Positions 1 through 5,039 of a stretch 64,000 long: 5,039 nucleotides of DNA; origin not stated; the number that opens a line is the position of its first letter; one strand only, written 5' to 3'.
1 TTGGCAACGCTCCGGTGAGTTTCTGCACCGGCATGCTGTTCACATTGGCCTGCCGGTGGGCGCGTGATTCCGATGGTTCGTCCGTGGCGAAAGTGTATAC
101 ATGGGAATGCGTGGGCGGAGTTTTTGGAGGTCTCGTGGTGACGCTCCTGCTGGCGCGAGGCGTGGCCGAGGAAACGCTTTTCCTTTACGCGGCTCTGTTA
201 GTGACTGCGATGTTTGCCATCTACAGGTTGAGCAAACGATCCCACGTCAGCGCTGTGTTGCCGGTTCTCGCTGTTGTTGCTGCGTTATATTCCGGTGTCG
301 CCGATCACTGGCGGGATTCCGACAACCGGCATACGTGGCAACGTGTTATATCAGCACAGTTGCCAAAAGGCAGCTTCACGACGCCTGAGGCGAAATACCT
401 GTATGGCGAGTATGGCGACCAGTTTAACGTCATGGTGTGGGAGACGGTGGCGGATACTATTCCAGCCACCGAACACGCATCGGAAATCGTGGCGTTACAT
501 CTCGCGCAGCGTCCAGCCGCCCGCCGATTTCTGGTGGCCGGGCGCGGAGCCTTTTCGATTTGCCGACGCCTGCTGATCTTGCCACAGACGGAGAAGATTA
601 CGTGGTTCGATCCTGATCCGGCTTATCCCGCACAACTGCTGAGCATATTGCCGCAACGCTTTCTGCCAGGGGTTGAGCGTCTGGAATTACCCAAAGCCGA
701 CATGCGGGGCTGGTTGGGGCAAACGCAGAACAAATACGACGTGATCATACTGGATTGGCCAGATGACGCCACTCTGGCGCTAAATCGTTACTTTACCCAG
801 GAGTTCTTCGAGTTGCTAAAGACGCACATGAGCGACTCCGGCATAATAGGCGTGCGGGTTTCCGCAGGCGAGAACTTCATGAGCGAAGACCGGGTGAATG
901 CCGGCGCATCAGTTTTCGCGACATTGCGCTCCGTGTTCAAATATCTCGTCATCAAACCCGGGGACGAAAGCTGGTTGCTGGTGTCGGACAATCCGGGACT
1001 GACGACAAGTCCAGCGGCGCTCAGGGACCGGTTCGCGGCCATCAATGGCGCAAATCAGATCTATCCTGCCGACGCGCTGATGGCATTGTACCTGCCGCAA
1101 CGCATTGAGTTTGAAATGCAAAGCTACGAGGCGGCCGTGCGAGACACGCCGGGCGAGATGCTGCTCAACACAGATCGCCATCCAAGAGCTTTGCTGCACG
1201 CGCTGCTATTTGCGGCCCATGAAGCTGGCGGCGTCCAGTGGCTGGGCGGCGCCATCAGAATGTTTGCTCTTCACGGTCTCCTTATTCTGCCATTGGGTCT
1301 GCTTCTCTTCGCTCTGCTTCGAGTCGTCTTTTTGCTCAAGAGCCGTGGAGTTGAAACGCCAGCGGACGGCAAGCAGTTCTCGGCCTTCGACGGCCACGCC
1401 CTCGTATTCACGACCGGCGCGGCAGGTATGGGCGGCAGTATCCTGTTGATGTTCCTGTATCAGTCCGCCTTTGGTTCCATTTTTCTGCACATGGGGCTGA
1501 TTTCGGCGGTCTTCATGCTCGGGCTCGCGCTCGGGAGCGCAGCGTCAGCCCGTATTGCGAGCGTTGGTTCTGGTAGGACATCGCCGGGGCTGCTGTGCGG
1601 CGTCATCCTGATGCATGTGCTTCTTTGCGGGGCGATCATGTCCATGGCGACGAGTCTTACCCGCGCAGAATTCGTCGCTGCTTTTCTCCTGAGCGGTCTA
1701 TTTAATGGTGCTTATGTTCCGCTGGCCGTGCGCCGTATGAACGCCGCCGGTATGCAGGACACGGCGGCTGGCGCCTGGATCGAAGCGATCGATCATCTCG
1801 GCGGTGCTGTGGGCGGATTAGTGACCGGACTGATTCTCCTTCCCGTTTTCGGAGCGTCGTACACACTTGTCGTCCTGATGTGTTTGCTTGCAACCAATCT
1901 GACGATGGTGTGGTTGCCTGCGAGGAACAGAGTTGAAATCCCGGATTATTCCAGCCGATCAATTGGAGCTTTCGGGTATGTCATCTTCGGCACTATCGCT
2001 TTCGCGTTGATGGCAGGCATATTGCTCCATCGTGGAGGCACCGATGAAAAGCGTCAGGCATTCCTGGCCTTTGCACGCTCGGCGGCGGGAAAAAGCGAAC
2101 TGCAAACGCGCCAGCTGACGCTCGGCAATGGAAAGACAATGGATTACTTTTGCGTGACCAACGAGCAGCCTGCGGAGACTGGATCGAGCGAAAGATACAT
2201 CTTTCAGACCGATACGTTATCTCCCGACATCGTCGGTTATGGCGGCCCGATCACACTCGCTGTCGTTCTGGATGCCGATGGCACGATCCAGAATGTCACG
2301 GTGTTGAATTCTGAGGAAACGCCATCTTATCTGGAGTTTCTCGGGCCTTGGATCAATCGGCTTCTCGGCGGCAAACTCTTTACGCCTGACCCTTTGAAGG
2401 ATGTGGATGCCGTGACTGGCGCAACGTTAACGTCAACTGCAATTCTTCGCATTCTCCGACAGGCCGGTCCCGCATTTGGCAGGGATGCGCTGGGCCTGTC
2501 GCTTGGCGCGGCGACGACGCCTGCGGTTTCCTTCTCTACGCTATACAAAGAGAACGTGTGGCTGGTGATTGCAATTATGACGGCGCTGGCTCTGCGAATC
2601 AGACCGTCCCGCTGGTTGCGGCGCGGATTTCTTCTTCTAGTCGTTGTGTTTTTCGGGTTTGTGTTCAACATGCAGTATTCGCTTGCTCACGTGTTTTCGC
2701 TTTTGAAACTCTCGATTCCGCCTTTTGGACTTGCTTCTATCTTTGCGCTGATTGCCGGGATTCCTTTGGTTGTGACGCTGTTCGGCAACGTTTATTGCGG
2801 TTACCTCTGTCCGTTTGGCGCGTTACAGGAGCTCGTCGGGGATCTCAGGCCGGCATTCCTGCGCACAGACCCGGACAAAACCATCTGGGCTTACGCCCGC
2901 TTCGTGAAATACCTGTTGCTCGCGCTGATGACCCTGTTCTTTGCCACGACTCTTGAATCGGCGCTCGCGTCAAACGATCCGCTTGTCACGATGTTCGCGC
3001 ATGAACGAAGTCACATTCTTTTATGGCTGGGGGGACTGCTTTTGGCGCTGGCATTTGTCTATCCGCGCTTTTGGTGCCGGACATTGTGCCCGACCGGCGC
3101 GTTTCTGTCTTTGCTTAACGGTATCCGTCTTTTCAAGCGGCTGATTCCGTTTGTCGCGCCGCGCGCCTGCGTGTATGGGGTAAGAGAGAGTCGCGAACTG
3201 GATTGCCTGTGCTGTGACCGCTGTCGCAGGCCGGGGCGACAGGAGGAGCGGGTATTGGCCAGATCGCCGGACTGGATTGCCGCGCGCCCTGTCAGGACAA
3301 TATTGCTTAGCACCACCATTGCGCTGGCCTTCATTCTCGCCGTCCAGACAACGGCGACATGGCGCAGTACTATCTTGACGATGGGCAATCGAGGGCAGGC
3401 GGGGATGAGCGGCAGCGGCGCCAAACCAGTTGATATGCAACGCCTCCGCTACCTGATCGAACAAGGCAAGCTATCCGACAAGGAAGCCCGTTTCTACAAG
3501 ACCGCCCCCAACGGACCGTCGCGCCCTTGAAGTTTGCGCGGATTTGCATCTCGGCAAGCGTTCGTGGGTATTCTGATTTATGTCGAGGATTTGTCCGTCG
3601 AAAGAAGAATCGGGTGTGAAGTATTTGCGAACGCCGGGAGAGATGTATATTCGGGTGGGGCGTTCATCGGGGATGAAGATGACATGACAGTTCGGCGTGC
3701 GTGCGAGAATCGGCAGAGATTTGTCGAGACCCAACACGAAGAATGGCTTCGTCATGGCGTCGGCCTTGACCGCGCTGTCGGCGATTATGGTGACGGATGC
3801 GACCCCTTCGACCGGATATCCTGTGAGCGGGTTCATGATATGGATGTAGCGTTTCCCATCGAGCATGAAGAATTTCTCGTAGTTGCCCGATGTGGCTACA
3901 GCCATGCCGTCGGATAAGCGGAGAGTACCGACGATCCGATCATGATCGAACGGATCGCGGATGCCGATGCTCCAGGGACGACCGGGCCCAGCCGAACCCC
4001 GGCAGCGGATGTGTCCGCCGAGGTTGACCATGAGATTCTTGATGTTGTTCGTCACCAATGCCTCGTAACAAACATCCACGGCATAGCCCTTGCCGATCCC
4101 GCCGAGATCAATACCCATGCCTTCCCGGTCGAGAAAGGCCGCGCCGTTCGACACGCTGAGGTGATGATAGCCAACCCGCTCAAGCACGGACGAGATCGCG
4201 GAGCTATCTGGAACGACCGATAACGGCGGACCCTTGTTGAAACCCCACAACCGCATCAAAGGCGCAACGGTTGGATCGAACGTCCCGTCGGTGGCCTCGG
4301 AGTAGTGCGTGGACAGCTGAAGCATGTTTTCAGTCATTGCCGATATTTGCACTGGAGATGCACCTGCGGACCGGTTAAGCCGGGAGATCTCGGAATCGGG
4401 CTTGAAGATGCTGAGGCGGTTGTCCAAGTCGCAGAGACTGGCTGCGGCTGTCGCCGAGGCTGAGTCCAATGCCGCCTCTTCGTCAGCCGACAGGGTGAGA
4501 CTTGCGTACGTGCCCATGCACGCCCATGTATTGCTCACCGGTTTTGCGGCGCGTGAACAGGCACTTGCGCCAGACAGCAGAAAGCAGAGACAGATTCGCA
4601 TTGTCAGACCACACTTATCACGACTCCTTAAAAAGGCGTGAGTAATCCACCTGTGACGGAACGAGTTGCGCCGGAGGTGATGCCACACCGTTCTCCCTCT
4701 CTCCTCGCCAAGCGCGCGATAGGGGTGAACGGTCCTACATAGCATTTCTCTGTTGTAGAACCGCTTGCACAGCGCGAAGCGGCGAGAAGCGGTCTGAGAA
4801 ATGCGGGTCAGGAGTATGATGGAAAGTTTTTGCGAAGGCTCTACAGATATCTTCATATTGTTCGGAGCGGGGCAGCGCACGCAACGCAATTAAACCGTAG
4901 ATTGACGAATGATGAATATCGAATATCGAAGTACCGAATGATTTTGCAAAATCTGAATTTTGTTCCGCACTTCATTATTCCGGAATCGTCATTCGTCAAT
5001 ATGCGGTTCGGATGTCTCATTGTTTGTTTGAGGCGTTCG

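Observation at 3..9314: Flavinylation-linked transmembrane redox module: SpeE-like/FMN-bind/NosR-like megafusion plus ApbE, NapC-type heptaheme and a private System II pair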

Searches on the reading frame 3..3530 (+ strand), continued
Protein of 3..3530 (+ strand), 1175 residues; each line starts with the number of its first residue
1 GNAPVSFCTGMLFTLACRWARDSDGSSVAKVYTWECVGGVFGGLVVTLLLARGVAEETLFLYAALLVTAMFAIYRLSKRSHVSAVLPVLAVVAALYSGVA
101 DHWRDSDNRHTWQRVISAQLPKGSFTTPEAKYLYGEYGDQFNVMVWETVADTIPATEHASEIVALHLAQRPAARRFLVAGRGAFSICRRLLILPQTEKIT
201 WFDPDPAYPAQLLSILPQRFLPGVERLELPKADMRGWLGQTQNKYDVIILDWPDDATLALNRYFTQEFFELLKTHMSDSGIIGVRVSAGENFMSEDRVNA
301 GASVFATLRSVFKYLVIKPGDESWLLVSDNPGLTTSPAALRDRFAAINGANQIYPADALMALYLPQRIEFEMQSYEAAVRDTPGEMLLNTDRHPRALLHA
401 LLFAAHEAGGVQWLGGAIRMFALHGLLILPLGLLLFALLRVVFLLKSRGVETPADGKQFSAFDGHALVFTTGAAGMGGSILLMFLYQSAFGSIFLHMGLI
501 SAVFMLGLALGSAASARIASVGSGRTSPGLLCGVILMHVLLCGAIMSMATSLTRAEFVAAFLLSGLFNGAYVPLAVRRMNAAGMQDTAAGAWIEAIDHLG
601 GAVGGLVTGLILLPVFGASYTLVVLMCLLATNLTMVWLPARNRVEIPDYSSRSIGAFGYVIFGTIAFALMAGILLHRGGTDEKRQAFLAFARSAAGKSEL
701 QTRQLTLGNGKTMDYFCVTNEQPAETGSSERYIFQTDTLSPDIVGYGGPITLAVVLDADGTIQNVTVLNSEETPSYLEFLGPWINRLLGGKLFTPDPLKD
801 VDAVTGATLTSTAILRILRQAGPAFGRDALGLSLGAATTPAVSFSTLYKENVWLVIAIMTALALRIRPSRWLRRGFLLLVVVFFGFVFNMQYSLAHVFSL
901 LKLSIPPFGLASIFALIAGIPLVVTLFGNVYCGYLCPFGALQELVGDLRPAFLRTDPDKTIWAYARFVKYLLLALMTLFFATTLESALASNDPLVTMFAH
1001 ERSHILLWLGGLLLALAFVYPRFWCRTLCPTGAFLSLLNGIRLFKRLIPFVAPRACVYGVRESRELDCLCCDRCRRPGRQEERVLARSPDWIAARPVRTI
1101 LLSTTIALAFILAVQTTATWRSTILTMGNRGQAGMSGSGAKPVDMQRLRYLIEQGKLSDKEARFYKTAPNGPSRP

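Call 96: search_protein_families(library=pfam, proteins=[P0053, P0057, P0065, P0101, P0070, P0061], max_evalue=0.01)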
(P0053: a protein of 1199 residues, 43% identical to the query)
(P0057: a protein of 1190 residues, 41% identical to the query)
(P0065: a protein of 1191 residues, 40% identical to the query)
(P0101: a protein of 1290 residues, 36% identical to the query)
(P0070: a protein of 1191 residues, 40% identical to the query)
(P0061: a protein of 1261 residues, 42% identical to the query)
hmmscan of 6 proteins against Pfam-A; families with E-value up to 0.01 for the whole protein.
P0053 (1199 aa): 4 families
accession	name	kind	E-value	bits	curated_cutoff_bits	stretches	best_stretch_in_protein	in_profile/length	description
PF12801.12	Fer4_5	-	9.8e-16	57.9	22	2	1034-1074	6-46/48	4Fe-4S binding domain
PF04205.19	FMN_bind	-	1e-11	45.8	22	1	863-939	1-75/77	FMN-binding domain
PF07690.21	MFS_1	-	1.7e-09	37.5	33.4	2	542-699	150-323/347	Major Facilitator Superfamily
PF01564.23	Spermine_synth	-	5.2e-06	26.6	22.9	1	284-406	9-131/186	Spermine/spermidine synthase domain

P0057 (1190 aa): 4 families
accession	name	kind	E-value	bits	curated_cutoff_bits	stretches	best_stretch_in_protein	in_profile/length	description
PF12801.12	Fer4_5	-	4.7e-16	58.9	22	2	1025-1062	6-43/48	4Fe-4S binding domain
PF04205.19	FMN_bind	-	6.5e-13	49.6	22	1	858-934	1-75/77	FMN-binding domain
PF01564.23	Spermine_synth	-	2.3e-06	27.7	22.9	1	283-404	9-130/186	Spermine/spermidine synthase domain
PF07690.21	MFS_1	-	2.9e-06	26.9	33.4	2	588-769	2-187/347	Major Facilitator Superfamily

P0065 (1191 aa): 4 families
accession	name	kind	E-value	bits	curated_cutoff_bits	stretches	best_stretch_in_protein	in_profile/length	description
PF12801.12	Fer4_5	-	2.3e-17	63.1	22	2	1026-1065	6-45/48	4Fe-4S binding domain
PF04205.19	FMN_bind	-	2.7e-12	47.6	22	1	859-935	1-75/77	FMN-binding domain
PF07690.21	MFS_1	-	5e-09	36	33.4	2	589-794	2-222/347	Major Facilitator Superfamily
PF01564.23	Spermine_synth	-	1.3e-06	28.5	22.9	1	286-406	11-131/186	Spermine/spermidine synthase domain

P0101 (1290 aa): 4 families
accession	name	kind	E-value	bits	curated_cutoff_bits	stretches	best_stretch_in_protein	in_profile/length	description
PF12801.12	Fer4_5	-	1.6e-12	47.6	22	2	1026-1066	6-46/48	4Fe-4S binding domain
PF04205.19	FMN_bind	-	1.4e-09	38.9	22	1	852-927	1-74/77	FMN-binding domain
PF01564.23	Spermine_synth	-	1.2e-07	31.9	22.9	1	283-401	10-129/186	Spermine/spermidine synthase domain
PF07690.21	MFS_1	-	3.3e-06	26.7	33.4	1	574-804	6-232/347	Major Facilitator Superfamily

P0070 (1191 aa): 4 families
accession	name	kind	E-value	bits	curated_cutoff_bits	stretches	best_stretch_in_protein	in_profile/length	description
PF12801.12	Fer4_5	-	2.8e-18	66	22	2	1026-1066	6-46/48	4Fe-4S binding domain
PF04205.19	FMN_bind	-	4.8e-11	43.6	22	1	859-935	1-75/77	FMN-binding domain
PF07690.21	MFS_1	-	9.8e-10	38.3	33.4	2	589-770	2-187/347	Major Facilitator Superfamily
PF01564.23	Spermine_synth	-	7.5e-05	22.8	22.9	1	285-405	10-130/186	Spermine/spermidine synthase domain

P0061 (1261 aa): 4 families
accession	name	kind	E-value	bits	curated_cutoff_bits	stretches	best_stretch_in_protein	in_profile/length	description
PF12801.12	Fer4_5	-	9.5e-15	54.7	22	2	1093-1131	4-42/48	4Fe-4S binding domain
PF04205.19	FMN_bind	-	1.4e-10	42.1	22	1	928-1000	1-71/77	FMN-binding domain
PF07690.21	MFS_1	-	4.9e-07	29.4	33.4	1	594-786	152-347/347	Major Facilitator Superfamily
PF01564.23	Spermine_synth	-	0.00074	19.5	22.9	1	333-456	8-131/186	Spermine/spermidine synthase domain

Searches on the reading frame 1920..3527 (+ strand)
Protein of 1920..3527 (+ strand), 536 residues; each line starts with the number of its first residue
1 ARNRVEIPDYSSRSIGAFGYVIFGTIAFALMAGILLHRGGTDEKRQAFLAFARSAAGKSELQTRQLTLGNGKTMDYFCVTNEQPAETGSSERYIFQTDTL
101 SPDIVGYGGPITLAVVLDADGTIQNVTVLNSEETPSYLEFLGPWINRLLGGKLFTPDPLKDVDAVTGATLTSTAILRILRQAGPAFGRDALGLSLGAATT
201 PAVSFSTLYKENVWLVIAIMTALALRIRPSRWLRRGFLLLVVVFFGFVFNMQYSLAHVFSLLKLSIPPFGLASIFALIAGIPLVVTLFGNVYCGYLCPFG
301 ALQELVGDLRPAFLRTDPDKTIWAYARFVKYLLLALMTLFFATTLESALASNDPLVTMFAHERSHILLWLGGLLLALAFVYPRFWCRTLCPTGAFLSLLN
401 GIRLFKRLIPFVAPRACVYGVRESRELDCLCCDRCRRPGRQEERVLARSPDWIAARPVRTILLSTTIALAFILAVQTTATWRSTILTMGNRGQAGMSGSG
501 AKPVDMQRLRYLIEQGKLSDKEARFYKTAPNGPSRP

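Call 89: predict_structure(alignment_id=A3)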
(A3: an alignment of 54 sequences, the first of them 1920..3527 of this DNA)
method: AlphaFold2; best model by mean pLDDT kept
length: 536 residues; sequences in the alignment: 54
mean_pLDDT: 88.8   pTM: 0.84
mean pLDDT of the five models: 88.8, 86.6, 86.4, 86.3, 86.3
residues with pLDDT >= 90: 367; 70-90: 115; 50-70: 39; < 50: 15
segments of 3 or more residues with pLDDT < 50: 1-5, 496-502
pLDDT, mean of each block of 10 residues (from residue 1): 51 86 96 90 90 92 96 95 65 96 89 96 95 87 94 94 81 94 96 85 68 95 95 97 95 94 89 91 96 96 97 93 95 97 91 86 87 96 96 96 90 92 91 90 93 95 97 93 85 53 73 88 65 53
secondary structure, 60 per line:
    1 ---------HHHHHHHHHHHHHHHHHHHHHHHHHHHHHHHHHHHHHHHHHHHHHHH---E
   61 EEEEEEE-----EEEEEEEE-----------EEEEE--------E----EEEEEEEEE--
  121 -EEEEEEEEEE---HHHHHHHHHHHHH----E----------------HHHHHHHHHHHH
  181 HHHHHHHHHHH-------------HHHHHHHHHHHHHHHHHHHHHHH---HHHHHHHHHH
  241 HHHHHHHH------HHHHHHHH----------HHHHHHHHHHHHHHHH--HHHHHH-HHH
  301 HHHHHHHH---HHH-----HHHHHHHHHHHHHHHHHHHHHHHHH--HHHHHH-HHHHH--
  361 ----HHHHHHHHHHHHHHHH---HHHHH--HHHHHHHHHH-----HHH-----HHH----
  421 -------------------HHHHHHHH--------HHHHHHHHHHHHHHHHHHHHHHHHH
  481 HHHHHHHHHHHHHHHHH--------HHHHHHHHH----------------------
elements in order: H10-56 E60-67 E73-80 E92-96 E110-118 E122-131 H135-147 H169-191 H205-227 H231-248 H255-262 H273-288 H291-296 H298-308 H320-344 H347-352 H354-358 H365-380 H384-388 H391-400 H440-447 H456-497 H506-514

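Call 92: fold_search(model_id=the predicted structure, library=pdb)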
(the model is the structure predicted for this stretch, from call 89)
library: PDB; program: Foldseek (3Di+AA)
matches with E <= 10: 57; with E <= 0.001: 0
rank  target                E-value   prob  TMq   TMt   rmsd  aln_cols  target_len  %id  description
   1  8rb8_G                2.3e-03  1.00  0.22  0.53   9.0       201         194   20  Cryo-EM structure of the NADH:ferredoxin oxidoreductase RNF from Azotobacter vinelandii, purified with 2-ME/TCEP, NADH (released 2024-06-26)
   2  8ahx_G                3.6e-03  1.00  0.21  0.51   9.6       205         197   20  Cryo-EM structure of the nitrogen-fixation associated NADH:ferredoxin oxidoreductase RNF from Azotobacter vinelandii (released 2023-11-01)
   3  8rb9_G                3.8e-03  1.00  0.22  0.53   9.1       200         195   22  Cryo-EM structure of the NADH:ferredoxin oxidoreductase RNF from Azotobacter vinelandii, NADH added (released 2024-06-26)
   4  9eri_G                2.0e-02  1.00  0.20  0.45   7.7       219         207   17  Cryo-EM structure of sodium pumping Rnf complex from Acetobacterium woodii bound to NADH (released 2025-03-05)
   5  3bhs                  1.7e+00  0.04  0.11  0.13  18.2       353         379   14  Nitrosomonas europaea Rh50 and mechanism of conduction by Rhesus protein family of channels (released 2007-12-04)
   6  2gm7_A                2.3e+00  0.03  0.09  0.16  17.7       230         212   17  TenA Homolog/Thi-4 Thiaminase from Pyrobaculum Aerophilum (released 2006-04-18)
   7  2r7d_A                2.4e+00  0.06  0.04  0.05  17.8       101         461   14  Crystal structure of ribonuclease II family protein from Deinococcus radiodurans, triclinic crystal form. NorthEast St (released 2007-10-02)
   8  4a4z                  2.5e+00  0.01  0.09  0.06  28.6       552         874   10  CRYSTAL STRUCTURE OF THE S. CEREVISIAE DEXH HELICASE SKI2 BOUND TO AMPPNP (released 2011-12-21)
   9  1udd_B                2.8e+00  0.05  0.11  0.22  16.9       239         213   12  TenA homologue protein from P.horikoshii OT3 (released 2004-06-01)
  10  7r5v_P                3.2e+00  0.04  0.06  0.11  14.6       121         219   12  Structure of the human CCAN CENP-A alpha-satellite complex (released 2022-04-27)
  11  8qcf_K                3.5e+00  0.06  0.05  0.03  19.1       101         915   13  yeast cytoplasmic exosome-Ski2 complex degrading a RNA substrate (released 2024-01-10)
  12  6cqm_E                3.9e+00  0.09  0.08  0.28   9.5        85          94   10  Crystal Structure of mitochondrial single-stranded DNA binding proteins from S. cerevisiae, Rim1 (Form2) (released 2018-05-30)
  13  5eo6_A                4.1e+00  0.03  0.10  0.15  20.9       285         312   10  Coproporphyrinogen III oxidase (HemF) from Acinetobacter baumannii (released 2015-12-02)
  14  6cqo_H                4.4e+00  0.11  0.08  0.32   9.4        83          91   12  Crystal Structure of mitochondrial single-stranded DNA binding proteins from S. cerevisiae (SeMet Labeled), Rim1 (Form (released 2018-05-30)
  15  4ldy_A                4.4e+00  0.06  0.07  0.11  14.4       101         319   13  Crystal structure of the DNA binding domain of the G245A mutant of arabidopsis thaliana auxin reponse factor 1 (released 2014-02-12)
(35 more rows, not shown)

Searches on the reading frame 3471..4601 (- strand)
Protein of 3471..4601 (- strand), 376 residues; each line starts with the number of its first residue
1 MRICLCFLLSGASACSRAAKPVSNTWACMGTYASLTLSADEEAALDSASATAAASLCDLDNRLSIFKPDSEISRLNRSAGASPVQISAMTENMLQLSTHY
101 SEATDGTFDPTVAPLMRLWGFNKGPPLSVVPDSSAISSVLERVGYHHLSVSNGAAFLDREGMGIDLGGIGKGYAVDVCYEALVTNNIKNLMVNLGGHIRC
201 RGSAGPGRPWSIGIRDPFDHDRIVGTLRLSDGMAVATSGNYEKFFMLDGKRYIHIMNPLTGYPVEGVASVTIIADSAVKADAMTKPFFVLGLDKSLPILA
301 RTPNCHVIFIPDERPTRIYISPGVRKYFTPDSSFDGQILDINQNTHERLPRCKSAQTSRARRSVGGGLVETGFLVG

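Call 14: search_protein_families(library=ncbifam, proteins=[window:3471-4601:-], max_evalue=0.01)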
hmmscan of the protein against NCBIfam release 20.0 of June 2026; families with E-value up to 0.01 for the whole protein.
window:3471-4601:- (376 aa): 1 family
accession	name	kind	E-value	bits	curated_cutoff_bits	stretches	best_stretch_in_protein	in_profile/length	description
NF007774.0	PRK10461.1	equivalog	1.2e-50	172.4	498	1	27-327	40-345/351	FAD:protein FMN transferase ApbE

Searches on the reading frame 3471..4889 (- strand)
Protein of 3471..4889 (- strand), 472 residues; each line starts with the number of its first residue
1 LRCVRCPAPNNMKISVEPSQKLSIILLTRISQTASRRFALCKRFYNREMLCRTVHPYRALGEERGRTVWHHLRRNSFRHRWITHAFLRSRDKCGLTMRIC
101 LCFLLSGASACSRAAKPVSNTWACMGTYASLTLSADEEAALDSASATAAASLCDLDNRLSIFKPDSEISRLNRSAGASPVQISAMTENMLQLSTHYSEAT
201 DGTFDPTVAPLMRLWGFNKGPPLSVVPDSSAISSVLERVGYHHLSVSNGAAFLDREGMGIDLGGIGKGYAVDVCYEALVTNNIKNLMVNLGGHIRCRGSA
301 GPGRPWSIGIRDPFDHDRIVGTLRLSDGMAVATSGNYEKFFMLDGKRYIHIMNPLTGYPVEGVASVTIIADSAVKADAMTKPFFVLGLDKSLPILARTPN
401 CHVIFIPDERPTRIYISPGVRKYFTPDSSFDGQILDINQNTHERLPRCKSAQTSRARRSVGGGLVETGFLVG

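Call 4: search_protein_families(library=pfam, proteins=[window:3471-4889:-], max_evalue=0.01)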
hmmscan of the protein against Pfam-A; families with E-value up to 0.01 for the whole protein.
window:3471-4889:- (472 aa): 1 family
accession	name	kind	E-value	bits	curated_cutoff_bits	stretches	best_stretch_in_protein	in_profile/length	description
PF02424.20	ApbE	-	3.2e-84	283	25.6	1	125-405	1-266/266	ApbE family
